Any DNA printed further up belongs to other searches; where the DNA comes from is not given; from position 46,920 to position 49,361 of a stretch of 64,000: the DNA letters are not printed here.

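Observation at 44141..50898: Uncharacterised operon: two degenerate resolvase-like proteins + aldo-keto reductase + EEP phosphodiesterase + B12-dependent radical SAM enzyme, with convergent minimal nucleotidyltransferase, NUDIX and GNAT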

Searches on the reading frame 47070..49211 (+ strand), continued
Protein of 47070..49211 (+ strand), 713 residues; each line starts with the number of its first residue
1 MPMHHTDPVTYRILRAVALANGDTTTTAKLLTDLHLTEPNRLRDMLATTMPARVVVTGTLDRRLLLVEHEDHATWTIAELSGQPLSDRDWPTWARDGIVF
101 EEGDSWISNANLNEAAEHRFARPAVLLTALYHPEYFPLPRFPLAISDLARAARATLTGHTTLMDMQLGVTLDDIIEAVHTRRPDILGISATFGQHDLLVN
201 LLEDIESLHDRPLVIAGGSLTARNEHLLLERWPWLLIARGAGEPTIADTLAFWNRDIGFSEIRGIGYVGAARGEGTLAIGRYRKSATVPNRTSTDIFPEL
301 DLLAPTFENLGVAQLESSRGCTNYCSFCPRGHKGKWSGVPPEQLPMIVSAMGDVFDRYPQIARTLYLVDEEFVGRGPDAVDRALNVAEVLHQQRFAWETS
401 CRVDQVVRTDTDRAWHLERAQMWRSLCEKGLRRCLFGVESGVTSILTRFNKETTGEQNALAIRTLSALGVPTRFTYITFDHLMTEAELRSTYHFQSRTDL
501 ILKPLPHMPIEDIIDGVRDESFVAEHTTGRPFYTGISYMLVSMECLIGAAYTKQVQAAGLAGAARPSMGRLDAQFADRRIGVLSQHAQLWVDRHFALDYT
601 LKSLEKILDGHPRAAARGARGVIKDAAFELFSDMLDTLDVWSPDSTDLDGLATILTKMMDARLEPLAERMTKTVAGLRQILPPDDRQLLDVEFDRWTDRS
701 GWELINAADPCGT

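Call 89: search_protein_representatives(alignment_id=A1)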
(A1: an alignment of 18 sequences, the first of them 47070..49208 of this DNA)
Query: 18 sequences, 713 profile positions. Proteins with E-value up to 0.001 (for the whole library): 5868; up to 1e-10: 1451; up to 1e-30: 267. The best 150 are listed.
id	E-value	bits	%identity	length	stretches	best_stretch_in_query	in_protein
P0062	0.0e+00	1193.9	-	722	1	9-713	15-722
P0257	1.5e-242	823.3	-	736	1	24-711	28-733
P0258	7.4e-242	821.0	-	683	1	9-507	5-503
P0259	1.2e-230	783.9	-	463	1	252-713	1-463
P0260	1.9e-217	740.3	-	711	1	9-706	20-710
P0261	4.4e-214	729.2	-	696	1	32-706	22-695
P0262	7.9e-214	728.3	-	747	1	31-708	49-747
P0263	1.9e-213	727.1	-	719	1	33-708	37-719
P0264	2.7e-206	703.4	-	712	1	94-706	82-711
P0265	7.4e-201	685.4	-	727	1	10-707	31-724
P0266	4.4e-199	679.6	-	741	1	36-708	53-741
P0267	1.5e-198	677.8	-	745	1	53-707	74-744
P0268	1.4e-197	674.6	-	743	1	30-694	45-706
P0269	1.2e-195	668.3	-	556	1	157-707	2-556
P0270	9.6e-193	658.6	-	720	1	12-708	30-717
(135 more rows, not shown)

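Call 92: search_protein_families(library=pfam, alignment_id=A6, max_evalue=0.00001)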
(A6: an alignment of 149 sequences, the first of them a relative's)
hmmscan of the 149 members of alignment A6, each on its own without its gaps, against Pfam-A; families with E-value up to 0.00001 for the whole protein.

A. member 1, L001:13118-13870:+ (250 aa): 1 family
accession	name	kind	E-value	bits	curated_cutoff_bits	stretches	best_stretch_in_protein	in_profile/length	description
PF19054.6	DUF5753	-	8.4e-30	104.2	23.4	1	65-236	3-177/178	Domain of unknown function (DUF5753)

B. families by the number of members that match (of 149 scanned): 113 families (the first 25 are shown)
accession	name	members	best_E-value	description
PF19054.6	DUF5753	7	4.6e-50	Domain of unknown function (DUF5753)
PF13560.12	HTH_31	7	1.2e-13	Helix-turn-helix domain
PF08241.18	Methyltransf_11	6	9.7e-22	Methyltransferase domain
PF13649.12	Methyltransf_25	6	6.8e-20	Methyltransferase domain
PF13847.12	Methyltransf_31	6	6.5e-18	Methyltransferase domain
PF13489.12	Methyltransf_23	6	7.2e-17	Methyltransferase domain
PF08242.18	Methyltransf_12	6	2.3e-16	Methyltransferase domain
PF13581.12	HATPase_c_2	6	8.9e-14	Histidine kinase-like ATPase domain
PF01381.28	HTH_3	6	2.6e-10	Helix-turn-helix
PF00106.31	adh_short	3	4.1e-48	short chain dehydrogenase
PF13561.12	adh_short_C2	3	2.3e-43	Enoyl-(Acyl carrier protein) reductase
PF04542.20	Sigma70_r2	3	2.4e-18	Sigma-70 region 2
PF08281.18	Sigma70_r4_2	3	6.5e-13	Sigma-70, region 4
PF02518.31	HATPase_c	3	2.6e-09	Histidine kinase-, DNA gyrase B-, and HSP90-like ATPase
PF14028.11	Lant_dehydr_C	2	7.5e-39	Lantibiotic biosynthesis dehydratase C-term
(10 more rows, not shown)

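Call 93: search_protein_families(library=padloc, alignment_id=A6, max_evalue=1e-10)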
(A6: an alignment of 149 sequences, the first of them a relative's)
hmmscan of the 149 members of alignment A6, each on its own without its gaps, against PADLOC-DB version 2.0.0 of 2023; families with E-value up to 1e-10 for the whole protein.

A. member 1, L001:13118-13870:+ (250 aa): 0 families

B. families by the number of members that match (of 149 scanned): 40 families (the first 25 are shown)
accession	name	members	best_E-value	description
PDLC04134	mad2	6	1.4e-24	mads_2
PDLC04135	mad3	3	5.6e-27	mads_3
PDLC00949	Cas5e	1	4.8e-64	"CRISPR-associated protein Cas5/CasD, subtype I-E/ECOLI"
PDLC01369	Cas5e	1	8.3e-55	CAS-I-E; effector_G5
PDLC01258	Cas5e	1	3.8e-54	CAS-I-E; effector_G5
PDLC01644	Cas5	1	1e-48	CAS-I; effector_G5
PDLC01306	Cas5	1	5e-45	CAS-I; effector_G5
PDLC01340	Cas6e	1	3.8e-41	"CAS-I,CAS-II,CAS-III,CAS-IV,CAS-V,CAS-VI; crRNAmaturation"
PDLC01617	Cas6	1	9.1e-41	"CAS-I,CAS-II,CAS-III,CAS-IV,CAS-V,CAS-VI; crRNAmaturation"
PDLC01756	Cas2g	1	1.8e-37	-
PDLC04984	PDC-S27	1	1.1e-29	-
PDLC00051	DruE4|DruE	1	5.1e-27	SNF2 family N-terminal domain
PDLC00037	DruE3|DruE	1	1.7e-23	SNF2 family N-terminal domain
PDLC00013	DruE1|DruE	1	4.2e-23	SNF2 family N-terminal domain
PDLC04833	PDC-S03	1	1.4e-21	-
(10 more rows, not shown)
